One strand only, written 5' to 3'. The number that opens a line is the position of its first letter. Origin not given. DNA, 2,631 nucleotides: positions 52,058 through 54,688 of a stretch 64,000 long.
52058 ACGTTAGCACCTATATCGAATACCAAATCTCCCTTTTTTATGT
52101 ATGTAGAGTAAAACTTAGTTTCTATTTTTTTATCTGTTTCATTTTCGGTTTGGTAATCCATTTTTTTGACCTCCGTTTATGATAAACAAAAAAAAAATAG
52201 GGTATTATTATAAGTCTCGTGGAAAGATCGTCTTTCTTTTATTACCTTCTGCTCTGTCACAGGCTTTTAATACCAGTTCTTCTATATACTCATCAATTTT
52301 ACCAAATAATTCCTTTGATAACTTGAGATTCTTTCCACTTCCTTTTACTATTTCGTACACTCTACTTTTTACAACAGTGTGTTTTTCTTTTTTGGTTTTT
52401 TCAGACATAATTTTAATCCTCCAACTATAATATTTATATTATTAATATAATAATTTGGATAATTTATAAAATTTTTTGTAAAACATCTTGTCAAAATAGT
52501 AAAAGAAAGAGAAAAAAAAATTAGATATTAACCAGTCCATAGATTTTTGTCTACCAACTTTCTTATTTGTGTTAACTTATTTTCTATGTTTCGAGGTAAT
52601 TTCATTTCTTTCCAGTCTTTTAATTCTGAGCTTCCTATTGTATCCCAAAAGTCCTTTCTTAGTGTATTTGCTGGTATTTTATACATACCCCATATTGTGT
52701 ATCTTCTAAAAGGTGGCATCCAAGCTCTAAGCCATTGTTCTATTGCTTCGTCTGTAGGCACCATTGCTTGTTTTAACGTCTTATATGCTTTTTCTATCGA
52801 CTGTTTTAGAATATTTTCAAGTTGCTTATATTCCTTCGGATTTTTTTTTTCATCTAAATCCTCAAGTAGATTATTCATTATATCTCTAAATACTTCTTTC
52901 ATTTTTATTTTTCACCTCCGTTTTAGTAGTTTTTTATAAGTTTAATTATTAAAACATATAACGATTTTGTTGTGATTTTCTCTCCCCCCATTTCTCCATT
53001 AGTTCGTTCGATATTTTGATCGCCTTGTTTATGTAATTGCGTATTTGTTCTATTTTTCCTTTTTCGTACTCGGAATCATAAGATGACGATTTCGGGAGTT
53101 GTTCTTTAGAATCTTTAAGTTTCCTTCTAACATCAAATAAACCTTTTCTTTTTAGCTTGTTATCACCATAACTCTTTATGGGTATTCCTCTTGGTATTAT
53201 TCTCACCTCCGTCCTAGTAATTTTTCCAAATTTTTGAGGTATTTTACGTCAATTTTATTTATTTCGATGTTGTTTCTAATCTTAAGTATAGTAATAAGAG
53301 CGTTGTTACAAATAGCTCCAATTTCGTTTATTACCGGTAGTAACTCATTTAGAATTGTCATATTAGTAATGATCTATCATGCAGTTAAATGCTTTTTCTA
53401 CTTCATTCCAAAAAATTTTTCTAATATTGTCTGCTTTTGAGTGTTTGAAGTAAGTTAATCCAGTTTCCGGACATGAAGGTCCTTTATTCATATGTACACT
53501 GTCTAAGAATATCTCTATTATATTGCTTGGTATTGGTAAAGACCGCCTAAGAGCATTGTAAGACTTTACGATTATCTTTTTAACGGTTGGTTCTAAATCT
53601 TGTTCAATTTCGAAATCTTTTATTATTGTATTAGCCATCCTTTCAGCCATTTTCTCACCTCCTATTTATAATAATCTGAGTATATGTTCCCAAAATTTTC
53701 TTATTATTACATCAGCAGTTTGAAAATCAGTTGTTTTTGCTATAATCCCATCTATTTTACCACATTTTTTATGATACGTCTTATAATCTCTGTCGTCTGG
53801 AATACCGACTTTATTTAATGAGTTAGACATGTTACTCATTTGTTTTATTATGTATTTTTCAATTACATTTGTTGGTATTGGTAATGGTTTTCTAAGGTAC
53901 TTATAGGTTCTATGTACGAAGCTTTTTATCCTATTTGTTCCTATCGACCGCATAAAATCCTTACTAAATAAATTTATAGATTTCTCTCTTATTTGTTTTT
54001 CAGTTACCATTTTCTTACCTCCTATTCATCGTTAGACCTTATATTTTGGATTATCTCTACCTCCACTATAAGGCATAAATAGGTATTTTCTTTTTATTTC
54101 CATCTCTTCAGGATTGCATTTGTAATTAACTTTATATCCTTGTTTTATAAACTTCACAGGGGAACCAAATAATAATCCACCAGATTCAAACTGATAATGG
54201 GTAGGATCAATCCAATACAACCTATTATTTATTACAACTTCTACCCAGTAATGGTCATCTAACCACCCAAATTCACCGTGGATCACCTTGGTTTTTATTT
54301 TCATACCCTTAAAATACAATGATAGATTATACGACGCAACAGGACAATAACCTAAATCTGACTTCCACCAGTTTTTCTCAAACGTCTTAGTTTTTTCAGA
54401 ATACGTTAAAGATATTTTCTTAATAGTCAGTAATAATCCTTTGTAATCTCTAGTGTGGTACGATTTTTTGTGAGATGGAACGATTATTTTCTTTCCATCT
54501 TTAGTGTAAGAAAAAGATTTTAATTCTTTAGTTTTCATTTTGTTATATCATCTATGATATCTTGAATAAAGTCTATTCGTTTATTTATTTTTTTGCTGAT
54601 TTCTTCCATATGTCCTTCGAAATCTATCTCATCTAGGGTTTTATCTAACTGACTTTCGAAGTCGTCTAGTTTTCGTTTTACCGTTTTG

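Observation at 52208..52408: Singlet archaeal-type histone-fold gene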

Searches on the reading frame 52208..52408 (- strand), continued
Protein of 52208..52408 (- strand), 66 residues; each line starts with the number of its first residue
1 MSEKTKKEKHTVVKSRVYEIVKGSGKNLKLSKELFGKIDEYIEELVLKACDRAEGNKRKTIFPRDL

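Call 60: find_related_loci(query=A2, collection=metagenome_contigs, flank=10000)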
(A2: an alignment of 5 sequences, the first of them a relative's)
Query A2 (66 aa) in metagenome_contigs; peptide patterns used: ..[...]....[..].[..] (x = any residue, [..] = any of these).
161 stretches matched a pattern; 81 encode a relative of the query (tblastn E <= 1e-3); the best 80 are kept; 80 distinct loci.
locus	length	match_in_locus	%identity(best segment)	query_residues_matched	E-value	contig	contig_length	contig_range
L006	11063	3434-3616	37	4-66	1e-9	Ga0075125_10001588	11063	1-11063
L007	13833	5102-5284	37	4-66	1e-9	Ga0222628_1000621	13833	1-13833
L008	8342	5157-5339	37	4-66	1e-9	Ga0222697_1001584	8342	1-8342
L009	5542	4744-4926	35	4-66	2e-9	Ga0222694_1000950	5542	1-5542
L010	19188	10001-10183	35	4-66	2e-9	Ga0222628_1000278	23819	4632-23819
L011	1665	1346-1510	38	12-66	3e-9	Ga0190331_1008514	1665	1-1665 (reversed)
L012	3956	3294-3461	35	7-66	4e-9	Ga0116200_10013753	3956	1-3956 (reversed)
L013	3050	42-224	37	4-66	4e-9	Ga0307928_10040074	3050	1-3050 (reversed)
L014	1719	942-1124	35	4-66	3e-9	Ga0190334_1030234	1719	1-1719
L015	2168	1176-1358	37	4-66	6e-9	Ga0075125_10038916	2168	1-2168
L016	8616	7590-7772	37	4-66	6e-9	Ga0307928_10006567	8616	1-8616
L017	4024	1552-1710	42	12-66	1e-8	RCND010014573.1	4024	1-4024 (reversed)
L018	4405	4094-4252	42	12-66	1e-8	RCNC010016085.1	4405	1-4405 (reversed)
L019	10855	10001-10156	36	12-66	1e-8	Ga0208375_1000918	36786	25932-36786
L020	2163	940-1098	44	12-66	4e-8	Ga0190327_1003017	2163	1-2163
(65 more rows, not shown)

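Call 73: search_dna_similar(query=window:52211-52408:-, collection=phages, mode=protein, max_evalue=1, max_rows=15)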
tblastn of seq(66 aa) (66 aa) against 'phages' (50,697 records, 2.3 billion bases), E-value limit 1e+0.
No match.

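Call 74: search_dna_similar(query=window:52211-52408:-, collection=plasmids, mode=protein, max_evalue=1, max_rows=15)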
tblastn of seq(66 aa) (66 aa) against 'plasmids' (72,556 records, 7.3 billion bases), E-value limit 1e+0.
Records with a match: 59; places in all: 74; records where one place covers at least 80% of the query: 0.
Best place of each record, by identity: <60% 59.
By first word of the organism name: Halobacterium 13; Halorussus 5; Halobaculum 5; Halorarius 4; Haloarcula 4; Halorubrum 4; Natrinema 3; Salinibaculum 2; Haloferax 2; Halococcus 2; and 12 more.
By predicted mobility (MOB-suite, as given by PLSDB): non-mobilizable 59.
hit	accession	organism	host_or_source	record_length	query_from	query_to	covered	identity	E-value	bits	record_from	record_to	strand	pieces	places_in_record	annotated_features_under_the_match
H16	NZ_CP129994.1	Salinibaculum sp. KK48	cell culture,sediment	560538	17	66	76%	42.0%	3e-3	40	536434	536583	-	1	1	DUF1931 domain-containing protein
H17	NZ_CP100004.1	Halorussus vallis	cell culture,saline soil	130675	20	66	71%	41.2%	5e-2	37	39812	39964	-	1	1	DUF1931 domain-containing protein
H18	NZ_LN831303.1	Halobacterium hubeiense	-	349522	17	66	76%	38.0%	3e-3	40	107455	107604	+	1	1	DUF1931 family protein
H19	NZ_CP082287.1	Halobaculum roseum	cell culture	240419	17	66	76%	38.0%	1e-2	39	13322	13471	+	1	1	DUF1931 domain-containing protein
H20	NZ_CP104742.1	Haloferax lucentense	-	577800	17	66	76%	38.0%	3e-2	38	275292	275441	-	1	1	DUF1931 domain-containing protein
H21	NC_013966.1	Haloferax volcanii DS2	-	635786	17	66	76%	38.0%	9e-2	36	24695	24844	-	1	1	hypothetical protein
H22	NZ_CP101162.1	Halorarius halobius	cell culture,salt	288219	17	66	76%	38.0%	1e-1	36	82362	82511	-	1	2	DUF1931 domain-containing protein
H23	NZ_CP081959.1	Halobaculum magnesiiphilum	cell culture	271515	17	66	76%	38.0%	2e-1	35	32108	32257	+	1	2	DUF1931 domain-containing protein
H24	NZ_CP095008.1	Halococcus dombrowskii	Direct from delivered sample,Rock salt ...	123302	17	66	76%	38.0%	3e-1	35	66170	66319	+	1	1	DUF1931 domain-containing protein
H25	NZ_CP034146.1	Haloplanus aerogenes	sediment of marine solar saltern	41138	17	66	76%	38.0%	4e-1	34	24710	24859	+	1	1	DUF1931 domain-containing protein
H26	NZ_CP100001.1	Halorussus vallis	cell culture,saline soil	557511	25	66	64%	45.2%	2e-1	35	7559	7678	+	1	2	DUF1931 domain-containing protein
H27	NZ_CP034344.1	Haloplanus rallus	cell culture,Non-purified solar salt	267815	21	66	70%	41.3%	2e-2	38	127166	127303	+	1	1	DUF1931 domain-containing protein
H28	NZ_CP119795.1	Haloarcula sp. SYNS111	cell culture,sediment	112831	21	66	70%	39.1%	7e-3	39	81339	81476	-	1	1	DNA-binding protein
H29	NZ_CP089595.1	Halobacterium zhouii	cell culture,sediment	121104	21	66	70%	39.1%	1e-2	39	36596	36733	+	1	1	DNA-binding protein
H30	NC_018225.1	Natrinema sp. J7-2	-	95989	21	66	70%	39.1%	4e-2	37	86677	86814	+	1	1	DNA-binding protein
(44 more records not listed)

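Call 76: search_protein_families(library=ncbifam, proteins=[window:52208-52408:-], max_evalue=0.01)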
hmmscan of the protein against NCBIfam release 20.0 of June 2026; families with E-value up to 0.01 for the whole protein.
window:52208-52408:- (66 aa): 0 families

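Call 77: search_protein_families(library=pfam, alignment_id=A3, max_evalue=0.01)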
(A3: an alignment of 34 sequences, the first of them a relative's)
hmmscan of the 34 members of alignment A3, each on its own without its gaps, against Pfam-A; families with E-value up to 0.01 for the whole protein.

A. member 1, P0001 (66 aa): 1 family
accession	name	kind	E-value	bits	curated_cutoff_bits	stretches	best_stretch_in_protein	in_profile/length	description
PF00125.30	Histone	-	0.0015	19.3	26.4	1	39-66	88-115/122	Core histone H2A/H2B/H3/H4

B. families by the number of members that match (of 34 scanned): 3 families
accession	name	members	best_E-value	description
PF00808.29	CBFD_NFYB_HMF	8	8.2e-06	Histone-like transcription factor (CBF/NF-Y) and archaeal histone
PF09123.17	DUF1931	7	0.00015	Domain of unknown function (DUF1931)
PF00125.30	Histone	3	0.00031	Core histone H2A/H2B/H3/H4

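Call 79: fold_search(model_id=the predicted structure, library=viral)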
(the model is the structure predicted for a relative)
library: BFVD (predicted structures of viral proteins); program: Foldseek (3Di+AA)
matches with E <= 10: 33; with E <= 0.001: 0
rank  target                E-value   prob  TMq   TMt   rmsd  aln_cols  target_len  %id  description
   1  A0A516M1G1            3.4e-02  1.00  0.74  0.50   1.2        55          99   24  (no name in the UniProt tables at hand)
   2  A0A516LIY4            5.6e-02  1.00  0.76  0.38   1.2        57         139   23  (no name in the UniProt tables at hand)
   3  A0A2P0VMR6            5.6e-02  0.98  0.59  0.34   3.9        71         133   15  Putative TATA-box binding protein associated factor 12 superfamily protein [Tetraselmis virus 1]
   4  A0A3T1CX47            7.4e-02  0.94  0.52  0.41   4.6        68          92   24  Histone H4 [Acanthamoeba castellanii medusavirus J1]
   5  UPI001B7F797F         9.8e-02  0.97  0.58  0.40   2.8        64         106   20  (no name look-up for this kind of identifier)
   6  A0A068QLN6            1.1e-01  0.94  0.56  0.30  10.6        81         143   25  Histone H2A-like protein [Armadillidium vulgare iridescent virus]
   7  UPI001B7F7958         1.2e-01  0.99  0.68  0.49   2.5        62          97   21  (no name look-up for this kind of identifier)
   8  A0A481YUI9            1.4e-01  0.96  0.64  0.42   5.3        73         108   16  Histone-like protein [Marseillevirus LCMAC102]
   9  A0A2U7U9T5            1.7e-01  0.92  0.59  0.24   4.0        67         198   19  Histone H2B domain containing protein [Pandoravirus quercus]
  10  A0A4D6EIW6            2.0e-01  0.91  0.58  0.16   4.0        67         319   19  Histone H2B domain containing protein [Pandoravirus celtis]
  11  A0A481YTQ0            2.5e-01  0.89  0.51  0.13   2.7        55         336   27  Histone 2A-domain-containing protein [Marseillevirus LCMAC102]
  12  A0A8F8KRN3            3.5e-01  0.85  0.58  0.37   2.8        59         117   19  Histone H4 [Clandestinovirus]
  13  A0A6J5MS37            4.4e-01  0.87  0.67  0.51   3.6        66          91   26  Uncharacterized protein [uncultured Caudovirales phage]
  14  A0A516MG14            4.4e-01  0.54  0.48  0.42   3.8        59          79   15  (no name in the UniProt tables at hand)
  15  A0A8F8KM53            1.7e+00  0.38  0.56  0.31   3.5        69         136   22  Histone H3 [Clandestinovirus]
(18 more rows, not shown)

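Call 80: find_encoding_contigs(protein=P0010, flank=6000, max_places=2)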
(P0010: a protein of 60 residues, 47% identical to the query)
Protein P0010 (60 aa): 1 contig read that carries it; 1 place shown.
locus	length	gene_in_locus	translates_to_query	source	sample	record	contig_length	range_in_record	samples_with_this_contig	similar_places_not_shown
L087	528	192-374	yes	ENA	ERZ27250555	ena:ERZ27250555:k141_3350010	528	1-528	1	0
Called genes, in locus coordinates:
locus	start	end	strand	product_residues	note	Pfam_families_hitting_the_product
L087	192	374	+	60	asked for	-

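Call 81: find_encoding_contigs(protein=P0015, flank=6000, max_places=2)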
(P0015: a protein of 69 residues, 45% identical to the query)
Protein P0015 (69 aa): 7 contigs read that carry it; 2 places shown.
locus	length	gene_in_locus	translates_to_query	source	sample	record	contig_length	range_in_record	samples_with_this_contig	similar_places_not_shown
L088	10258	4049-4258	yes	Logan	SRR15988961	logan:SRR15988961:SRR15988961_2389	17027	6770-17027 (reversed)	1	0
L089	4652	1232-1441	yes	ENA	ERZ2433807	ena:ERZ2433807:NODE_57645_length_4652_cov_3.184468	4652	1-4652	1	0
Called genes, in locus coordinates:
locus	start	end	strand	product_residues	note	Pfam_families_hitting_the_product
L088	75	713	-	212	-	PF00318:Ribosomal_S2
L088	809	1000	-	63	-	PF01194:RNA_pol_N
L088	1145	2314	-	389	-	PF01266:DAO (faint), PF01494:FAD_binding_3 (faint), PF01946:Thi4 (weak), PF03486:HI0933_like (faint), PF05834:Lycopene_cycl (weak), PF07992:Pyr_redox_2 (weak), PF13450:NAD_binding_8 (weak), PF22578:GGR_cat, +1 more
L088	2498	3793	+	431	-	PF00155:Aminotran_1_2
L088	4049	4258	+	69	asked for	-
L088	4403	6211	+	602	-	PF00009:GTP_EFTU, PF01926:MMR_HSR1 (weak), PF03144:GTP_EFTU_D2 (weak), PF11987:IF-2, PF14578:GTP_EFTU_D4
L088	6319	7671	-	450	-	PF22641:TiaS_TCKD, PF08489:TiaS_FLD, PF23783:Zn_ribbon_TiaS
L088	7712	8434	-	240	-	PF01022:HTH_5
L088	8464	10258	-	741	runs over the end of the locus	PF02359:CDC48_N, PF02933:CDC48_2, PF00004:AAA, PF05496:RuvB_N, PF07724:AAA_2 (weak), PF17862:AAA_lid_3, PF00004:AAA, PF17862:AAA_lid_3, +24 more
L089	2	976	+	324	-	?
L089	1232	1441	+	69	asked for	-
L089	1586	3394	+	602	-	PF00009:GTP_EFTU, PF01926:MMR_HSR1 (weak), PF08477:Roc (faint), PF03144:GTP_EFTU_D2 (weak), PF11987:IF-2, PF14578:GTP_EFTU_D4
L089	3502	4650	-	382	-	?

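Call 82: find_encoding_contigs(protein=P0007, flank=6000, max_places=2)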
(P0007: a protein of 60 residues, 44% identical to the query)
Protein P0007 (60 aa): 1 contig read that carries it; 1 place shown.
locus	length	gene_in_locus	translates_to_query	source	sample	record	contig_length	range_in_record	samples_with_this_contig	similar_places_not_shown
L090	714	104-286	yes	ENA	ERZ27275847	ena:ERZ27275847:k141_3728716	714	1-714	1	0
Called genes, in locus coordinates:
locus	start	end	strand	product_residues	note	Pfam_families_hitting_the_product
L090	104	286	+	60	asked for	-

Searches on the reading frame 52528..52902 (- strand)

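Call 50: search_protein_families(library=pfam, proteins=[window:52528-52902:-], max_evalue=0.05)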
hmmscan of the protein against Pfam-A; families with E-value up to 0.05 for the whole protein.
window:52528-52902:- (124 aa): 3 families
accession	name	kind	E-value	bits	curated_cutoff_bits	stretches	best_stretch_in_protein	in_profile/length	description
PF16854.11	VPS53_C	-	0.0019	19.2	24.7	1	4-53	9-60/89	Vacuolar protein sorting-associated protein 53 C-terminus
PF11728.13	ArAE_1_C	-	0.027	15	22.4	0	1-52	15-66/166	Putative aromatic acid exporter C-terminal domain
PF10934.14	Sheath_initiator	-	0.038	14.5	32.9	0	43-114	15-81/104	Contractile injection system sheath initiator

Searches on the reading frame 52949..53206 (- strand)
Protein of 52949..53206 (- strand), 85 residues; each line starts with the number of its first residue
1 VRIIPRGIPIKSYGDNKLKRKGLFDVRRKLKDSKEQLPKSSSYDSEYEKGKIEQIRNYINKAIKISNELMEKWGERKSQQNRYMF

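Call 50: search_protein_families(library=pfam, proteins=[window:52949-53206:-], max_evalue=0.05)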
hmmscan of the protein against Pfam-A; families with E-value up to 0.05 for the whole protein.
window:52949-53206:- (85 aa): 1 family
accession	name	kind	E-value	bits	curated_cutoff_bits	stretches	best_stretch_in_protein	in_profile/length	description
PF14114.12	DUF4286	-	0.022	15.5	25.8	1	18-79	30-92/100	Domain of unknown function (DUF4286)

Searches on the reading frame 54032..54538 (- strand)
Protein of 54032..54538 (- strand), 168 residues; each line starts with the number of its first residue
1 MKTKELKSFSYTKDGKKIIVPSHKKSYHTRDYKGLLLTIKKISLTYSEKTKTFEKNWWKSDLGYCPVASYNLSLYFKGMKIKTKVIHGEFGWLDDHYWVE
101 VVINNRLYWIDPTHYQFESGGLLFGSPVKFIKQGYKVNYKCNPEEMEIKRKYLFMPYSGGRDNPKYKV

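Call 50: search_protein_families(library=pfam, proteins=[window:54032-54538:-], max_evalue=0.05)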
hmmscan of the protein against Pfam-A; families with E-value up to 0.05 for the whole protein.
window:54032-54538:- (168 aa): 1 family
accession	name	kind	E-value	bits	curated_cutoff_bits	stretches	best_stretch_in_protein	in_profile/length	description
PF15645.12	Tox-PLDMTX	-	0.034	14.7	26.1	0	95-145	43-94/142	Dermonecrotoxin of the Papain-like fold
